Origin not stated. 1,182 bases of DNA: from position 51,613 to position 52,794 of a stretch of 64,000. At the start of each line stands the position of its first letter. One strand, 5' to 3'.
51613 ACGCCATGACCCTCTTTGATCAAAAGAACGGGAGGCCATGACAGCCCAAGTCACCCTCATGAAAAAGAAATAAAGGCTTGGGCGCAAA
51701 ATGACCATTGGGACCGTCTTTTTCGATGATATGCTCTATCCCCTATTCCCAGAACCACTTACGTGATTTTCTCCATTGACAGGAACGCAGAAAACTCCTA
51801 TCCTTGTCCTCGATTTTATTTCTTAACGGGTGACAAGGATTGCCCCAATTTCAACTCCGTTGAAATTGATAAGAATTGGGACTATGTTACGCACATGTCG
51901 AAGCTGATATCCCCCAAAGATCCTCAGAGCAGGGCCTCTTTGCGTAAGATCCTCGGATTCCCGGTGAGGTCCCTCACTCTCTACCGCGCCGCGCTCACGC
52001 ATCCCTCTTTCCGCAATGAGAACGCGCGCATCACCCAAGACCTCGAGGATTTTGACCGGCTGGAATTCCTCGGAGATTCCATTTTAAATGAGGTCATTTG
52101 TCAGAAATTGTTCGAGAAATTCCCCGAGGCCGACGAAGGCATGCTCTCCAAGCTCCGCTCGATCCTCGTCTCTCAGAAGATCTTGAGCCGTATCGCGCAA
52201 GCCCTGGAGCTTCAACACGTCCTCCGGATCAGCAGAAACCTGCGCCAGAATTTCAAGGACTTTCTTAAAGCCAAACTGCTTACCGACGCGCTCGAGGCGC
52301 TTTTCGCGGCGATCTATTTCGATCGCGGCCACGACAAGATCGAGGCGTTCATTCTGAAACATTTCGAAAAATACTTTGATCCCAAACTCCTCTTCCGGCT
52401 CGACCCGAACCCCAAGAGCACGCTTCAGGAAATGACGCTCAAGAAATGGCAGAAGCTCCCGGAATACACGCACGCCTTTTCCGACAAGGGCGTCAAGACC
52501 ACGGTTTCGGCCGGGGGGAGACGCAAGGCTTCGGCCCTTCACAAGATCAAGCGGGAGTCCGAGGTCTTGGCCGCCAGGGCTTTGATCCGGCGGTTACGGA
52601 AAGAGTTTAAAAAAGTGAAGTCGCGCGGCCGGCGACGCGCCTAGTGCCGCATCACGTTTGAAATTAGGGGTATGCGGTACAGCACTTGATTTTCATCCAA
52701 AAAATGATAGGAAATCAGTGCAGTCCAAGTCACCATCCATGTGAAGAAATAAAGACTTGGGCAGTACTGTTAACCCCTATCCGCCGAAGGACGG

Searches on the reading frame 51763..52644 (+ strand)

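Call 54: search_protein_families(library=pfam, proteins=[window:51763-52644:+], max_evalue=0.01)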
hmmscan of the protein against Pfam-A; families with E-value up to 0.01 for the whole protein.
window:51763-52644:+ (293 aa): 3 families
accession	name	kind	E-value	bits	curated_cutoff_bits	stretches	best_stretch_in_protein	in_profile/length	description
PF14622.11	Ribonucleas_3_3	-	2.2e-27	96.2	35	1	72-201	3-124/128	Ribonuclease-III-like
PF00636.31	Ribonuclease_3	-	4e-21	76.2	27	1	98-189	1-102/102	Ribonuclease III domain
PF22935.1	RM44_endonuclase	-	6.3e-07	30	27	1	74-183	23-138/139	Large ribosomal subunit protein mL44, endonuclease domain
